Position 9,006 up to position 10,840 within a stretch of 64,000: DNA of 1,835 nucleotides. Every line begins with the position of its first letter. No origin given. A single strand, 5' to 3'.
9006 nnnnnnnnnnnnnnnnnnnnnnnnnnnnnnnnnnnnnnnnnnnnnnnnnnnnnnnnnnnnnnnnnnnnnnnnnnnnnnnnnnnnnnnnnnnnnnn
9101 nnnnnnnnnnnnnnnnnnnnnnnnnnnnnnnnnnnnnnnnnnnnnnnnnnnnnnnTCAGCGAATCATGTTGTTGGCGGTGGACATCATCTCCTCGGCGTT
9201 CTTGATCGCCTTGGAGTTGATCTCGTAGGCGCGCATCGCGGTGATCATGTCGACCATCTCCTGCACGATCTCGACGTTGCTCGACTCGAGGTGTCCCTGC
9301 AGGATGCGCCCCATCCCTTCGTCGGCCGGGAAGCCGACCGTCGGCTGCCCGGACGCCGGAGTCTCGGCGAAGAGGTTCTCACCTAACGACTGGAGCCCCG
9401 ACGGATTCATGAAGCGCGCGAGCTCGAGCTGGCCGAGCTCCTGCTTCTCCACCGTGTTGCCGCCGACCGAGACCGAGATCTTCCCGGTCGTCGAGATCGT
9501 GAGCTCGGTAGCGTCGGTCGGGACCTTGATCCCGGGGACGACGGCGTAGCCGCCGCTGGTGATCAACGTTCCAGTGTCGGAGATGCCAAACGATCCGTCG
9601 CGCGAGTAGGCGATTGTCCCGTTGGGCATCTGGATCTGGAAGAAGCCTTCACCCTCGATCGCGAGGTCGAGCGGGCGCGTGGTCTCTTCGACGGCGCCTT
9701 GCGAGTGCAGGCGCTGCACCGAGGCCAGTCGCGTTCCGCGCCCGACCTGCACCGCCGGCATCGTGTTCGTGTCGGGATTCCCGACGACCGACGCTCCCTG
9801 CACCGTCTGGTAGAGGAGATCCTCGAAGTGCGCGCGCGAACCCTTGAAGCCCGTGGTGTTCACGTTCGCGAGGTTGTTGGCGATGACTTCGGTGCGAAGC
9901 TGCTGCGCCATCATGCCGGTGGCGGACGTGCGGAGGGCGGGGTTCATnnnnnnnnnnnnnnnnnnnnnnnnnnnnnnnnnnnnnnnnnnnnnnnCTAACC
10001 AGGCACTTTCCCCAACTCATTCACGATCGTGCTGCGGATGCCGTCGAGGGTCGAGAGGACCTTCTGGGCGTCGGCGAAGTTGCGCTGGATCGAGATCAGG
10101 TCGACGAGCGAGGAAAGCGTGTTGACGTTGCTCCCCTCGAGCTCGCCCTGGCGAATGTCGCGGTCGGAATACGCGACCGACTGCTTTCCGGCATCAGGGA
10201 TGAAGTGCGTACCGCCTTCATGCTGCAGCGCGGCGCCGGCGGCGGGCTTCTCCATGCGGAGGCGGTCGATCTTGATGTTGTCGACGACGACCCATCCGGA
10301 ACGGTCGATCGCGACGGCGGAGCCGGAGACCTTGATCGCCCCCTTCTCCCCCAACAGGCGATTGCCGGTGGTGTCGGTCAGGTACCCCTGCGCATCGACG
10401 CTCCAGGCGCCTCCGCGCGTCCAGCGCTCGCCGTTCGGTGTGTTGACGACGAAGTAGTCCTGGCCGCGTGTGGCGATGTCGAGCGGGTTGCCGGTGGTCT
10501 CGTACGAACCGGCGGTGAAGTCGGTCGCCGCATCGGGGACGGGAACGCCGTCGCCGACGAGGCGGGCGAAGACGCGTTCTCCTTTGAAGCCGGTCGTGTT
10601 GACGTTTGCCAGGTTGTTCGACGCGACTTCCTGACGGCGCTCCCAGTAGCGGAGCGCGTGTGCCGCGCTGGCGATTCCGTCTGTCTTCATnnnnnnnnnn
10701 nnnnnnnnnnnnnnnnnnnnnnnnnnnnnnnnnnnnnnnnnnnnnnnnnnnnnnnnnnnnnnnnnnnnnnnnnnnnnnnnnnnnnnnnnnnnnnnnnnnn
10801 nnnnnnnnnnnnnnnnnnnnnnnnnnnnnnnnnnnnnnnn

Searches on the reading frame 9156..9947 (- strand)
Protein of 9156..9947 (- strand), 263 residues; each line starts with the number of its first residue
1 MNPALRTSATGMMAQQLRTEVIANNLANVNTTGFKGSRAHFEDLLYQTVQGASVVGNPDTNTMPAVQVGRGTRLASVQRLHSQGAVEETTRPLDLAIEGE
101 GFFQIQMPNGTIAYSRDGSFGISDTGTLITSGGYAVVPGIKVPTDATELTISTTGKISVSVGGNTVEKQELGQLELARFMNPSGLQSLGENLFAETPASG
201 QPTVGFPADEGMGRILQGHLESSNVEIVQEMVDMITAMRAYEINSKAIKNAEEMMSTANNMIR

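Call 9: search_protein_families(library=pfam, proteins=[window:9156-9947:-])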
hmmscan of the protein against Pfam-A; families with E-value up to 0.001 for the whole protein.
window:9156-9947:- (263 aa): 3 families
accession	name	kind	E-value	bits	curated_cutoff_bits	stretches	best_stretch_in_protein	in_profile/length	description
PF22692.1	LlgE_F_G_D1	-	1.4e-24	86.5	27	1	96-159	1-64/64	Flagellar hook protein FlgE/F/G D1 domain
PF06429.18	Flg_bbr_C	-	1.3e-19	69.8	23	1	217-261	2-46/46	Flagellar basal body rod FlgEFG protein C-terminal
PF00460.25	Flg_bb_rod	-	4e-13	49.4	20.7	1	5-35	1-31/31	Flagella basal body rod protein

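Call 68: find_homologous_proteins(query=window:9156-9947:-, max_evalue=1e-80)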
Query window:9156-9947:- (263 aa): 1589 proteins with E <= 1e-80 among 8000 candidates; the best 120 are listed.
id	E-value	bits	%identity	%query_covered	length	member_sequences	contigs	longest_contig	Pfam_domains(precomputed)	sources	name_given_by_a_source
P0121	8.3e-161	551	98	100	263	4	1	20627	PF06429.19,PF00460.26,PF22692.2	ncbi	ncbi:MAG: flagellar basal-body rod protein FlgG [Gemmatimonadota bacterium]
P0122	3.8e-158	542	94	100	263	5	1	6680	PF06429.19,PF00460.26,PF22692.2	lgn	-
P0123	2.7e-155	533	93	100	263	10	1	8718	PF06429.19,PF00460.26,PF22692.2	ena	-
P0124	7.0e-148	509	88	100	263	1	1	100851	PF06429.19,PF00460.26,PF22692.2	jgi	-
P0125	2.1e-146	504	88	100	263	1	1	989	PF06429.19,PF00460.26,PF22692.2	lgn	-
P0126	2.2e-145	501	88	100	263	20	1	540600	PF06429.19,PF00460.26,PF22692.2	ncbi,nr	ncbi:MAG: flagellar basal-body rod protein FlgG [Gemmatimonadetes bacterium]|nr:flagellar basal-body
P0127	4.6e-145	499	86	100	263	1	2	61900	PF06429.19,PF00460.26,PF22692.2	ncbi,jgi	jgi:flagellar basal-body rod protein FlgG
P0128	4.6e-145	499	86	100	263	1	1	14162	PF06429.19,PF00460.26,PF22692.2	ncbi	-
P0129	1.8e-144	498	86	100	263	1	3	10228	PF06429.19,PF00460.26,PF22692.2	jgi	jgi:flagellar basal-body rod protein FlgG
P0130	2.6e-141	487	84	100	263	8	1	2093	PF06429.19,PF00460.26,PF22692.2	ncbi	-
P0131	7.3e-140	482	82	100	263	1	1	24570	PF06429.19,PF00460.26,PF22692.2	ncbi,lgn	ncbi:MAG: flagellar basal-body rod protein FlgG [Gemmatimonadaceae bacterium]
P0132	3.2e-137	474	80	100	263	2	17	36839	PF06429.19,PF00460.26,PF22692.2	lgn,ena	-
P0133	5.4e-137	473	80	100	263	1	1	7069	PF06429.19,PF00460.26,PF22692.2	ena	-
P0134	5.6e-137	473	80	100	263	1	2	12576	PF06429.19,PF00460.26,PF22692.2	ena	-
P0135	4.7e-136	470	79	100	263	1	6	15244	PF06429.19,PF00460.26,PF22692.2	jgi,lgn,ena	-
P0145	7.8e-132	456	79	100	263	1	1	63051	PF06429.19,PF00460.26,PF22692.2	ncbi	ncbi:MAG: flagellar basal-body rod protein FlgG [Gemmatimonadaceae bacterium]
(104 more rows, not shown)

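Call 69: find_encoding_contigs(protein=P0124, flank=10000, max_places=1)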
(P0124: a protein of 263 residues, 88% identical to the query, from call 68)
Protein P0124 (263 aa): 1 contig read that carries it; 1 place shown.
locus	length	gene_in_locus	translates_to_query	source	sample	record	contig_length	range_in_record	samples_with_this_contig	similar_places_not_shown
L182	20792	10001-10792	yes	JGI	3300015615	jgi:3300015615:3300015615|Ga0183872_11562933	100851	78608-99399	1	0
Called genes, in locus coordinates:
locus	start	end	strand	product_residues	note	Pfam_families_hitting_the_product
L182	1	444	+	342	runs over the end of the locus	PF02154:FliM, PF01052:FliMN_C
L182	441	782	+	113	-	PF01052:FliMN_C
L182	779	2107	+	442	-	PF04347:FliO, PF00813:FliP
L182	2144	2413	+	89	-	PF01313:Bac_export_3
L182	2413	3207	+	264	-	PF01311:Bac_export_1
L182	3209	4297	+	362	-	PF01312:Bac_export_2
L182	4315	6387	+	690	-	PF00771:FHIPEP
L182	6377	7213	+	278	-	PF00448:SRP54, PF13671:AAA_33 (faint)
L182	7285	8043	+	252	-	PF01656:CbiA, PF06564:CBP_BcsQ, PF10609:ParA, PF13614:AAA_31 (weak)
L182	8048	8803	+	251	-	PF04539:Sigma70_r3 (faint), PF04542:Sigma70_r2, PF13384:HTH_23 (faint), PF08281:Sigma70_r4_2, PF04545:Sigma70_r4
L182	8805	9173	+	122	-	-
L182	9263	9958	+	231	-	PF00460:Flg_bb_rod (weak), PF22692:LlgE_F_G_D1 (weak), PF06429:Flg_bbr_C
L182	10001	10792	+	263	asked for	PF00460:Flg_bb_rod, PF22692:LlgE_F_G_D1, PF06429:Flg_bbr_C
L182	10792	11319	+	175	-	PF08666:SAF (weak), PF13144:ChapFlgA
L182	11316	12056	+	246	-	PF02107:FlgH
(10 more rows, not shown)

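Call 70: find_encoding_contigs(protein=P0126, flank=10000, max_places=1)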
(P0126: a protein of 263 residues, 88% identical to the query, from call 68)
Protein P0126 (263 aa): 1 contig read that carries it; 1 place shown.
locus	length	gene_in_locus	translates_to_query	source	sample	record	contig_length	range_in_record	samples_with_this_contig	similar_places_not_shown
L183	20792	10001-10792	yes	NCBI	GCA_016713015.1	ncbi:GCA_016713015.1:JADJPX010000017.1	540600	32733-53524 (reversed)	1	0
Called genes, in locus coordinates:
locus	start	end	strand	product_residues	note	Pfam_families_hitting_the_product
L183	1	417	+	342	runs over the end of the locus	PF02154:FliM, PF01052:FliMN_C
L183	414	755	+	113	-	PF01052:FliMN_C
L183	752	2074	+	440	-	PF04347:FliO, PF00813:FliP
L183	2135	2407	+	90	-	PF01313:Bac_export_3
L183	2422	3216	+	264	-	PF01311:Bac_export_1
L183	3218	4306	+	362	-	PF01312:Bac_export_2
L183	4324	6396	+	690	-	PF00771:FHIPEP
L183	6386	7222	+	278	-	PF00448:SRP54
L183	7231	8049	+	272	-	PF01656:CbiA, PF06564:CBP_BcsQ, PF10609:ParA, PF13614:AAA_31 (weak)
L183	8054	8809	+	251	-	PF04539:Sigma70_r3 (faint), PF04542:Sigma70_r2, PF08281:Sigma70_r4_2, PF04545:Sigma70_r4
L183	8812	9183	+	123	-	-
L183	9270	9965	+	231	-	PF00460:Flg_bb_rod, PF22692:LlgE_F_G_D1 (weak), PF06429:Flg_bbr_C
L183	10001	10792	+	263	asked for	PF00460:Flg_bb_rod, PF22692:LlgE_F_G_D1, PF06429:Flg_bbr_C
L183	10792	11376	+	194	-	PF08666:SAF (weak), PF13144:ChapFlgA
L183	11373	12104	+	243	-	PF02107:FlgH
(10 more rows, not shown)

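Call 71: find_encoding_contigs(protein=P0121, flank=10000, max_places=1)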
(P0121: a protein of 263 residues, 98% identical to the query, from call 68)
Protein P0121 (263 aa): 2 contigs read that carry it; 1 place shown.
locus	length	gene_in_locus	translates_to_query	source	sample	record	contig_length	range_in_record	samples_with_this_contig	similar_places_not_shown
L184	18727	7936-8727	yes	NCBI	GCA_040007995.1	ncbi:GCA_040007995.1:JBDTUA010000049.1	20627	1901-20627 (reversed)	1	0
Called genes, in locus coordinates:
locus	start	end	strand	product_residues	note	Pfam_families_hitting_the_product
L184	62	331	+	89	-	PF01313:Bac_export_3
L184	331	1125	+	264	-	PF01311:Bac_export_1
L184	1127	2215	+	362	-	PF01312:Bac_export_2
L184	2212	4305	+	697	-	PF00771:FHIPEP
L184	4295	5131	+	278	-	PF00448:SRP54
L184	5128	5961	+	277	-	PF06564:CBP_BcsQ, PF09140:MipZ (weak), PF10609:ParA, PF13614:AAA_31 (weak), PF01656:CbiA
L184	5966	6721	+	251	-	PF04542:Sigma70_r2, PF04539:Sigma70_r3 (weak), PF13384:HTH_23 (faint), PF08281:Sigma70_r4_2, PF04545:Sigma70_r4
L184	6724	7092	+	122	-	-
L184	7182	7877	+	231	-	PF00460:Flg_bb_rod (weak), PF22692:LlgE_F_G_D1 (faint), PF06429:Flg_bbr_C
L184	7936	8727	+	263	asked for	PF00460:Flg_bb_rod, PF22692:LlgE_F_G_D1, PF06429:Flg_bbr_C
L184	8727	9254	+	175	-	PF08666:SAF, PF13144:ChapFlgA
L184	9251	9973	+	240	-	PF02107:FlgH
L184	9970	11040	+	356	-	PF02119:FlgI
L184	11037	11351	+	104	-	PF10135:Rod-binding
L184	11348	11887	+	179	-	PF05130:FlgN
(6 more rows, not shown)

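Call 72: find_encoding_contigs(protein=P0132, flank=10000, max_places=1)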
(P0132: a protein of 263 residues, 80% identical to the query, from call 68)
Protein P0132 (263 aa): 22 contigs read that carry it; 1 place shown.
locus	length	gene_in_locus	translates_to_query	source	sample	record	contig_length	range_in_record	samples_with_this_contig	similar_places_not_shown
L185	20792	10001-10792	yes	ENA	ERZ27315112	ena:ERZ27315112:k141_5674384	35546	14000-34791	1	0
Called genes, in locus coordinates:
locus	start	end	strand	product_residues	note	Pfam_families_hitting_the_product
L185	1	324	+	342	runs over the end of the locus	PF02154:FliM, PF01052:FliMN_C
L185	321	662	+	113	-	PF01052:FliMN_C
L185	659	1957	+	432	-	PF04347:FliO, PF00813:FliP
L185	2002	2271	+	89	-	PF01313:Bac_export_3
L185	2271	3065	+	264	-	PF01311:Bac_export_1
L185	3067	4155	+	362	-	PF01312:Bac_export_2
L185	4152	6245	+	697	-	PF00771:FHIPEP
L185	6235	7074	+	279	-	PF00448:SRP54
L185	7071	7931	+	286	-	PF01656:CbiA, PF06564:CBP_BcsQ, PF09140:MipZ (weak), PF10609:ParA, PF13614:AAA_31 (weak)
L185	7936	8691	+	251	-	PF04542:Sigma70_r2, PF04539:Sigma70_r3 (faint), PF08281:Sigma70_r4_2, PF04545:Sigma70_r4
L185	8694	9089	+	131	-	-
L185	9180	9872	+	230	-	PF00460:Flg_bb_rod, PF22692:LlgE_F_G_D1, PF06429:Flg_bbr_C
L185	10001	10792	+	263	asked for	PF00460:Flg_bb_rod, PF22692:LlgE_F_G_D1, PF06429:Flg_bbr_C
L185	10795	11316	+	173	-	PF08666:SAF (faint), PF13144:ChapFlgA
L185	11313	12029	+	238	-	PF02107:FlgH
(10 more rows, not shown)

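Call 73: find_encoding_contigs(protein=P0145, flank=10000, max_places=1)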
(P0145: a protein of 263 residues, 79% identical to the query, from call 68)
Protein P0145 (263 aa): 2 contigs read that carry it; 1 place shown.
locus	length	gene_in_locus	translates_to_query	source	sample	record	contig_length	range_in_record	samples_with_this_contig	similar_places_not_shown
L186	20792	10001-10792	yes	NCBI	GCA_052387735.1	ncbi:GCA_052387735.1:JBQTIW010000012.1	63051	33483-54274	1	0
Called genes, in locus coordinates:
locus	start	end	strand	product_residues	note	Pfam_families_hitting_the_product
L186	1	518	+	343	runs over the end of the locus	PF02154:FliM, PF01052:FliMN_C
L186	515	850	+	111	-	PF01052:FliMN_C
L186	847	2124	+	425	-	PF04347:FliO, PF00813:FliP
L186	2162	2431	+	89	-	PF01313:Bac_export_3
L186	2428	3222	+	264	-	PF01311:Bac_export_1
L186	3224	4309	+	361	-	PF01312:Bac_export_2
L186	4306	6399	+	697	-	PF00771:FHIPEP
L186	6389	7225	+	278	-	PF00448:SRP54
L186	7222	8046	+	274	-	PF01656:CbiA, PF06564:CBP_BcsQ, PF10609:ParA (faint), PF13614:AAA_31 (faint)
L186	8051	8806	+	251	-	PF04539:Sigma70_r3 (faint), PF04542:Sigma70_r2, PF08281:Sigma70_r4_2, PF04545:Sigma70_r4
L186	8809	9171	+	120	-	-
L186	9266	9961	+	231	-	PF00460:Flg_bb_rod, PF22692:LlgE_F_G_D1, PF06429:Flg_bbr_C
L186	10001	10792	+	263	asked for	PF00460:Flg_bb_rod, PF22692:LlgE_F_G_D1, PF06429:Flg_bbr_C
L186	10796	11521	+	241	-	PF13144:ChapFlgA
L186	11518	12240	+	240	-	PF02107:FlgH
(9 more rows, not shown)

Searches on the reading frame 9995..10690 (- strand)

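Call 9: search_protein_families(library=pfam, proteins=[window:9995-10690:-])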
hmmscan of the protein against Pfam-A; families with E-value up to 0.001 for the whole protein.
window:9995-10690:- (231 aa): 3 families
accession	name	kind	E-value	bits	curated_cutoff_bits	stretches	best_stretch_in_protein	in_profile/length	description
PF06429.18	Flg_bbr_C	-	1.3e-11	44.3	23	1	180-224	1-45/46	Flagellar basal body rod FlgEFG protein C-terminal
PF22692.1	LlgE_F_G_D1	-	1.3e-08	35.3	27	1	75-134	3-62/64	Flagellar hook protein FlgE/F/G D1 domain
PF00460.25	Flg_bb_rod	-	4.6e-08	33.3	20.7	1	17-36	12-31/31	Flagella basal body rod protein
